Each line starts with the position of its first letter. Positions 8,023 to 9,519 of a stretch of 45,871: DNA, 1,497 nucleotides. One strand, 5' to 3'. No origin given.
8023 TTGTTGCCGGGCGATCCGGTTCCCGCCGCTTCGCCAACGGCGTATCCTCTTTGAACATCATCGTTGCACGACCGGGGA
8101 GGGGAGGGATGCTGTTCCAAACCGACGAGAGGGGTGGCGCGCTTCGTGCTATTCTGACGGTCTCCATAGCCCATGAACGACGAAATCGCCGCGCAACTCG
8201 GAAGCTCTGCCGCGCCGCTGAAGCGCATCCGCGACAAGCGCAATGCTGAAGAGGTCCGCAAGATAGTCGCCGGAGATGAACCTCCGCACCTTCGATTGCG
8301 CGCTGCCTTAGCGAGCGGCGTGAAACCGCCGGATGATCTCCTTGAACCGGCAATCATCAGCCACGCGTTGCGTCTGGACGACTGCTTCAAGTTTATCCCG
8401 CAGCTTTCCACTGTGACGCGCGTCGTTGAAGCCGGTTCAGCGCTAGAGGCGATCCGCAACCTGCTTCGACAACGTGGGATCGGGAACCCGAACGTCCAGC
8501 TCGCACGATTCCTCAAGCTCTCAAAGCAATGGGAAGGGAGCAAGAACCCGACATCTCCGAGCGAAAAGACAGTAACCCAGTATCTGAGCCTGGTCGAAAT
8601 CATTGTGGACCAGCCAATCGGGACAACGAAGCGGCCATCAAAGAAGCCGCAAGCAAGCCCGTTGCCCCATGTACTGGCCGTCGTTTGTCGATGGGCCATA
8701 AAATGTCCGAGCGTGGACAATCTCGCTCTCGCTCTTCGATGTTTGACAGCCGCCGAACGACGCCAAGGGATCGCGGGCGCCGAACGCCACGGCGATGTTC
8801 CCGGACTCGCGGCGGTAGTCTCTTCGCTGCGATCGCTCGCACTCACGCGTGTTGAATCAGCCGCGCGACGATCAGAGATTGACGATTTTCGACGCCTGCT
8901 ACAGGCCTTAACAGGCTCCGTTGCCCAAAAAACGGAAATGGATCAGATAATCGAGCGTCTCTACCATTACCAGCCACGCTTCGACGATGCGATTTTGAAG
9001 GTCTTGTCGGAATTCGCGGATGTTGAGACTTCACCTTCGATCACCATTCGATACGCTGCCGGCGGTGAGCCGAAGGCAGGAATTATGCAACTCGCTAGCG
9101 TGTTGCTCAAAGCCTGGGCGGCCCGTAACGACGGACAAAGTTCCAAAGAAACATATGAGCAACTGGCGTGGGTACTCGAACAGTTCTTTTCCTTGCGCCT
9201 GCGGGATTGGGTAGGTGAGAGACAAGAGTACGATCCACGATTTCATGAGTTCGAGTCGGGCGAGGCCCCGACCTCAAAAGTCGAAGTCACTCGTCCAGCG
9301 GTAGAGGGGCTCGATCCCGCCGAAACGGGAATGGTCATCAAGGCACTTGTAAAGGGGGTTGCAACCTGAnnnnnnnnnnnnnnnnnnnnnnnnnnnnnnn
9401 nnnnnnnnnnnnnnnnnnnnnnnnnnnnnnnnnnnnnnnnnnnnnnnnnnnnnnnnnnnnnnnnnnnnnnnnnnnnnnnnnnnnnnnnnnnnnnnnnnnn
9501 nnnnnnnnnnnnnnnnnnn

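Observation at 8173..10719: GrpE-like protein translationally abutted to a substrate-domain-less Hsp70-fold ATPase in a defence-island context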

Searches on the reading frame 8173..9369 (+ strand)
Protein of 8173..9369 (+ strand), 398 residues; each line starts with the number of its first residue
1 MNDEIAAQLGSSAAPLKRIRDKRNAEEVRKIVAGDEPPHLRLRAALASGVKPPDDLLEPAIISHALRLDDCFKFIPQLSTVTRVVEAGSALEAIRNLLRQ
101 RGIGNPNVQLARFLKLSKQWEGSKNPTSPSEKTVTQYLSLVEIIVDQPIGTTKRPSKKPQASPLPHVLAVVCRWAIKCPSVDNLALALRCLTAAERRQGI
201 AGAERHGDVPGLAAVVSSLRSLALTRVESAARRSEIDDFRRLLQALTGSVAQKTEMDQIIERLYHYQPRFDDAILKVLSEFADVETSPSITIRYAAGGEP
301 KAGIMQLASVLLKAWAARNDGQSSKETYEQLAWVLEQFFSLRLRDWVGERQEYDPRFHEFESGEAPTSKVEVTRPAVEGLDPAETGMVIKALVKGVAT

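Call 7: search_protein_families(library=pfam, proteins=[window:8173-9369:+], max_evalue=0.1)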
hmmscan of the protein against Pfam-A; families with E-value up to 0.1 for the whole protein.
window:8173-9369:+ (398 aa): 2 families
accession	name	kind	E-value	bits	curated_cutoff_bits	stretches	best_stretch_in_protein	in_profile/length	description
PF12318.13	FAD-SLDH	-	0.019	15.6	24.2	1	218-315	17-117/163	Membrane bound FAD containing D-sorbitol dehydrogenase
PF15815.10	MKRN1_C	-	0.065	13.7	25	0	305-342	51-90/91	E3 ubiquitin-protein ligase makorin, C-terminal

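Call 8: search_protein_families(library=padloc, proteins=[window:8173-9369:+], max_evalue=0.1)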
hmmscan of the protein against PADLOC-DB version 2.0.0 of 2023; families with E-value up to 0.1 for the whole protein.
window:8173-9369:+ (398 aa): 1 family
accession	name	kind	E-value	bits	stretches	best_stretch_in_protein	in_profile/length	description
PDLC04729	PDC-M61A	-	0.00034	17.5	1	340-396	425-482/488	-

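Call 9: search_protein_families(library=ncbifam, proteins=[window:8173-9369:+], max_evalue=0.1)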
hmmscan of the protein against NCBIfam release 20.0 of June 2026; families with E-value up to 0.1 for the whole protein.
window:8173-9369:+ (398 aa): 0 families

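Call 13: find_homologous_proteins(query=window:8173-9369:+)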
Query window:8173-9369:+ (398 aa): 17 proteins with E <= 0.001 among 8000 candidates.
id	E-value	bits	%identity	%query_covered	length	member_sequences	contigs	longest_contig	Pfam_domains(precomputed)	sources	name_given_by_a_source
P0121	4.1e-254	860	99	100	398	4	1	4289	-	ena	-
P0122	5.3e-213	725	82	100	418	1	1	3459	-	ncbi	-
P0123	1.5e-201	687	79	100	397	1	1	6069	-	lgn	-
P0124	1.5e-162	559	66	100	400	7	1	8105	-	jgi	jgi:hypothetical protein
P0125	5.2e-161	554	66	100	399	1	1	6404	-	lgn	-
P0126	1.0e-148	513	61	100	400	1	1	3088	-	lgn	-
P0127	1.8e-146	506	59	100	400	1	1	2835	-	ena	-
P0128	4.2e-140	485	64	87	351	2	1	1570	-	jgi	jgi:hypothetical protein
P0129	6.2e-117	409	64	77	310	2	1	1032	-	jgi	jgi:hypothetical protein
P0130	1.0e-113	398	79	59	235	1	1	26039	-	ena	-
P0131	1.9e-110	388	52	93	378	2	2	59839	-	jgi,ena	-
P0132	1.6e-91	325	44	99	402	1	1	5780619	-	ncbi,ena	-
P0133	5.2e-89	317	43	99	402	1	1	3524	-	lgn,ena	-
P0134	2.3e-88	315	43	99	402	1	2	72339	-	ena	-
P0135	2.3e-87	312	43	99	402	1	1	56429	-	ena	-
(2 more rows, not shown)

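Call 19: search_solved_structures(query=A1, max_evalue=10)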
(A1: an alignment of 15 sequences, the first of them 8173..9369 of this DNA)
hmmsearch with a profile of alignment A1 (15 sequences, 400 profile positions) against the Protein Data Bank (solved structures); distinct sequences matched with E-value up to 10: 1.
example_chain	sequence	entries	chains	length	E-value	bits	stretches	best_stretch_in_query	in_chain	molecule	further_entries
8oyy_A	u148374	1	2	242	3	9.9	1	205-286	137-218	De novo designed soluble GPCR-like protein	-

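Call 27: predict_structure(alignment_id=A1)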
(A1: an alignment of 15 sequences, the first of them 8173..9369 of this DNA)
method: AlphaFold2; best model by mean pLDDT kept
length: 398 residues; sequences in the alignment: 15
mean_pLDDT: 80.2   pTM: 0.65
mean pLDDT of the five models: 80.2, 73.7, 72.8, 70.4, 67.8
residues with pLDDT >= 90: 115; 70-90: 202; 50-70: 68; < 50: 13
segments of 3 or more residues with pLDDT < 50: 151-155, 157-159, 284-288
pLDDT, mean of each block of 10 residues (from residue 1): 73 85 87 90 93 92 93 90 85 93 85 91 71 96 81 47 88 95 95 76 58 88 91 88 80 67 70 78 51 66 79 74 74 78 74 85 81 76 66 80
secondary structure, 60 per line:
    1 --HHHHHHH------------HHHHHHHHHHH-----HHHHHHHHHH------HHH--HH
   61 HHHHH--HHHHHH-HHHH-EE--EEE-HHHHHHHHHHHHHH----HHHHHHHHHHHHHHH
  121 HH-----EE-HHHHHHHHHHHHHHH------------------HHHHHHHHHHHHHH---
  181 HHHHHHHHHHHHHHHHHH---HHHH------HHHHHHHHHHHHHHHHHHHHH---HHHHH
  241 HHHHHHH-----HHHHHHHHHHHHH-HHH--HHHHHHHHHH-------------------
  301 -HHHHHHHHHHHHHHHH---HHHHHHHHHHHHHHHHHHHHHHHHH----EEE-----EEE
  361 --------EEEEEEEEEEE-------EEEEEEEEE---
elements in order: H3-9 H22-32 H38-47 H59-65 H68-73 H75-78 E84-86 H88-101 H106-122 H131-145 H164-177 H181-198 H202-205 H212-232 H236-247 H253-265 H272-281 H302-317 H321-345 E350-352 E358-360 E369-379 E387-395

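Call 31: fold_search(model_id=the predicted structure, library=pdb)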
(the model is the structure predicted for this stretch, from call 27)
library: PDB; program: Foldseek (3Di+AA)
matches with E <= 10: 721; with E <= 0.001: 0
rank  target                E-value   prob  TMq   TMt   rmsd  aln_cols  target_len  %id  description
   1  7ue2_A                6.2e-02  0.96  0.27  0.34  17.6       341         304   14  Crystal structure of designed helical repeat protein RPB_PLP3_R6 bound to PLPx6 peptide (released 2023-03-29)
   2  3puu                  7.1e-02  0.44  0.16  0.09  17.9       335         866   11  Crystal Structure of Glu121Gln mutant of E. coli Aminopeptidase N (released 2011-11-16)
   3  5k7v_A                9.6e-02  0.28  0.13  0.17  17.6       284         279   12  Computational Design of Self-Assembling Cyclic Protein Homooligomers (released 2017-04-12)
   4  8qgy_B                1.0e-01  0.66  0.20  0.12  16.1       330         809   10  Cryo-EM structure of C-terminally truncated Apoptosis signal-regulating kinase 1 (ASK1) (released 2024-04-03)
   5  4p6z_B                1.0e-01  0.23  0.14  0.11  23.8       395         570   11  Crystal structure of the human BST2 cytoplasmic domain and the HIV-1 Vpu cytoplasmic domain bound to the clathrin adap (released 2014-05-21)
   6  2dqm                  1.1e-01  0.57  0.20  0.11  17.1       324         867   13  Crystal Structure of Aminopeptidase N complexed with bestatin (released 2006-08-01)
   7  4c0p_A                1.2e-01  0.97  0.33  0.17  12.3       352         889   10  Unliganded Transportin 3 (released 2014-01-22)
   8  8e0n_C                1.4e-01  0.66  0.15  0.29  14.0       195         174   13  Homotrimeric variant of tcTRP9, BGL18 (released 2023-04-12)
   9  8fin_B                1.4e-01  1.00  0.26  0.50   7.1       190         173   15  Multi-state design of two-state switchable hinge proteins (released 2023-08-16)
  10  9rdk_K                1.4e-01  0.93  0.29  0.30   8.7       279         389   14  Cryo-EM structure of the human SAGA co-activator complex (released 2026-04-01)
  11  9co0_D                1.4e-01  0.63  0.17  0.25  14.6       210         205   11  CryoEM structure of BAM in complex with the PTB2 open-state inhibitor (in SMA nanodisc) (released 2024-12-25)
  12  3vtx_B                1.5e-01  0.75  0.18  0.28  14.3       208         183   12  Crystal structure of MamA protein (released 2012-10-31)
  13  3vtx_A                1.6e-01  0.72  0.18  0.29  14.7       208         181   12  Crystal structure of MamA protein (released 2012-10-31)
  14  5d0o_D                1.6e-01  0.51  0.16  0.24  14.4       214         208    9  BamABCDE complex, outer membrane beta barrel assembly machinery entire complex (released 2016-03-09)
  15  6vfk_B                1.6e-01  0.18  0.12  0.15  17.8       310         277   12  De novo designed tetrahedral nanoparticle T33_dn10 displaying 4 copies of BG505-SOSIP trimer on the surface (released 2020-07-22)
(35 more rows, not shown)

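Call 60: search_protein_representatives(alignment_id=A1)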
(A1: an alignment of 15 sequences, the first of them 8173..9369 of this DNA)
Query: 15 sequences, 400 profile positions. Proteins with E-value up to 0.001 (for the whole library): 175; up to 1e-10: 113; up to 1e-30: 39. The best 150 are listed.
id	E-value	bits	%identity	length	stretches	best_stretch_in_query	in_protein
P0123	1.3e-200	682.9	-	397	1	1-399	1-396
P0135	7.4e-191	650.7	-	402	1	1-398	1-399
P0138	1.7e-134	465.2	-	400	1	1-400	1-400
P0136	4.3e-124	430.9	-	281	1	121-400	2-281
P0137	5.2e-108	377.9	-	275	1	1-274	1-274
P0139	4.9e-86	305.6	-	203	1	1-201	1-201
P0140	8.3e-75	268.6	-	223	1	177-399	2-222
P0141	3.0e-67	243.7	-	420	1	4-397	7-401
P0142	7.6e-67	242.4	-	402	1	1-398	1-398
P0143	1.1e-65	238.5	-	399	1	4-398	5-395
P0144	8.2e-65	235.7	-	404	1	3-398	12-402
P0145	1.5e-59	218.4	-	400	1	1-397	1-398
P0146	1.7e-58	214.9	-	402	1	1-397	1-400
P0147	3.1e-58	214.1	-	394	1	2-397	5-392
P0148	3.7e-57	210.5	-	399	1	1-397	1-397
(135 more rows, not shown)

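Call 100: fold_search(model_id=the predicted structure, library=viral)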
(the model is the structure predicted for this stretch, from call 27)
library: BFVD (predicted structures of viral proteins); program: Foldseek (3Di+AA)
matches with E <= 10: 367; with E <= 0.001: 0
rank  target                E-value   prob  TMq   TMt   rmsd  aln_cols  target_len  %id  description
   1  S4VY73                5.0e-02  0.69  0.21  0.15  21.8       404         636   12  F-box domain containing protein [Pandoravirus dulcis]
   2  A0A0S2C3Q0            8.8e-02  0.38  0.11  0.14  21.2       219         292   15  Putative ORF3 protein [Human plasma-associated gemycircularvirus]
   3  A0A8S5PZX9            2.0e-01  0.28  0.17  0.12  17.0       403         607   10  Serine-pyruvate aminotransferase [Siphoviridae sp. ctOCb13]
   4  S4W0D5                2.0e-01  0.23  0.14  0.13  17.3       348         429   11  Ankyrin repeat domain containing protein [Pandoravirus salinus]
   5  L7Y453                2.2e-01  0.38  0.18  0.17  16.6       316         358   12  Putative ankyrin repeat protein [Megavirus lba]
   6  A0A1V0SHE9            2.6e-01  0.33  0.19  0.12  14.6       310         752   11  Uncharacterized protein [Hokovirus HKV1]
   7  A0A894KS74            2.8e-01  0.69  0.14  0.28  12.8       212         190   12  p505 9R 2 [African swine fever virus]
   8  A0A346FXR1            3.0e-01  0.28  0.14  0.18  18.8       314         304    9  (no name in the UniProt tables at hand)
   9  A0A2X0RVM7            3.0e-01  0.23  0.14  0.10  21.5       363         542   11  MGF 505-11L CDS protein [African swine fever virus]
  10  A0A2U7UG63            3.0e-01  0.23  0.17  0.11  20.9       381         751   10  Uncharacterized protein [Pandoravirus macleodensis]
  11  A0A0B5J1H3            3.3e-01  0.44  0.21  0.26  12.8       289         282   15  Uncharacterized protein [Pandoravirus inopinatum]
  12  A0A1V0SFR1            3.3e-01  0.11  0.14  0.08  19.8       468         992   10  U-box domain protein [Hokovirus HKV1]
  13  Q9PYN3                3.5e-01  0.38  0.24  0.12  12.8       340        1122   11  ORF163 [Xestia c-nigrum granulosis virus]
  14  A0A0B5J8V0            4.7e-01  0.33  0.23  0.27  13.1       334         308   11  F-box domain protein [Pandoravirus inopinatum]
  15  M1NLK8                5.2e-01  0.10  0.12  0.14  16.9       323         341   10  Repeat protein [Moumouvirus goulette]
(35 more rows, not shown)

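Call 110: search_protein_families(library=phrogs, proteins=[window:8173-9369:+], max_evalue=0.01)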
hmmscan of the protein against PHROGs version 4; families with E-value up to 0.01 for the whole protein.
window:8173-9369:+ (398 aa): 0 families

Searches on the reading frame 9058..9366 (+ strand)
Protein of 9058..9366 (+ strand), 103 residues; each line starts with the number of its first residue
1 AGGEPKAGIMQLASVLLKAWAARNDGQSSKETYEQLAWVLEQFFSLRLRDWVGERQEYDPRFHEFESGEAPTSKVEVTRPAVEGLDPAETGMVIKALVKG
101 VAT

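Call 97: search_solved_structures(query=A5, max_evalue=10, show_alignments=3)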
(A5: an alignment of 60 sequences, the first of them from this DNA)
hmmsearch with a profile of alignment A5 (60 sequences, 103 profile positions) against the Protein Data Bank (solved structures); distinct sequences matched with E-value up to 10: 2.
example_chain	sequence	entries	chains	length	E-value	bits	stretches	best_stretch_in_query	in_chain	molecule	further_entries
4bkg_A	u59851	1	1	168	0.23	14.5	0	41-67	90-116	SMALL UBIQUITIN-RELATED MODIFIER 2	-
9kf1_A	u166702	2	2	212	0.84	12.7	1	14-60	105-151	Sulfotransferase family protein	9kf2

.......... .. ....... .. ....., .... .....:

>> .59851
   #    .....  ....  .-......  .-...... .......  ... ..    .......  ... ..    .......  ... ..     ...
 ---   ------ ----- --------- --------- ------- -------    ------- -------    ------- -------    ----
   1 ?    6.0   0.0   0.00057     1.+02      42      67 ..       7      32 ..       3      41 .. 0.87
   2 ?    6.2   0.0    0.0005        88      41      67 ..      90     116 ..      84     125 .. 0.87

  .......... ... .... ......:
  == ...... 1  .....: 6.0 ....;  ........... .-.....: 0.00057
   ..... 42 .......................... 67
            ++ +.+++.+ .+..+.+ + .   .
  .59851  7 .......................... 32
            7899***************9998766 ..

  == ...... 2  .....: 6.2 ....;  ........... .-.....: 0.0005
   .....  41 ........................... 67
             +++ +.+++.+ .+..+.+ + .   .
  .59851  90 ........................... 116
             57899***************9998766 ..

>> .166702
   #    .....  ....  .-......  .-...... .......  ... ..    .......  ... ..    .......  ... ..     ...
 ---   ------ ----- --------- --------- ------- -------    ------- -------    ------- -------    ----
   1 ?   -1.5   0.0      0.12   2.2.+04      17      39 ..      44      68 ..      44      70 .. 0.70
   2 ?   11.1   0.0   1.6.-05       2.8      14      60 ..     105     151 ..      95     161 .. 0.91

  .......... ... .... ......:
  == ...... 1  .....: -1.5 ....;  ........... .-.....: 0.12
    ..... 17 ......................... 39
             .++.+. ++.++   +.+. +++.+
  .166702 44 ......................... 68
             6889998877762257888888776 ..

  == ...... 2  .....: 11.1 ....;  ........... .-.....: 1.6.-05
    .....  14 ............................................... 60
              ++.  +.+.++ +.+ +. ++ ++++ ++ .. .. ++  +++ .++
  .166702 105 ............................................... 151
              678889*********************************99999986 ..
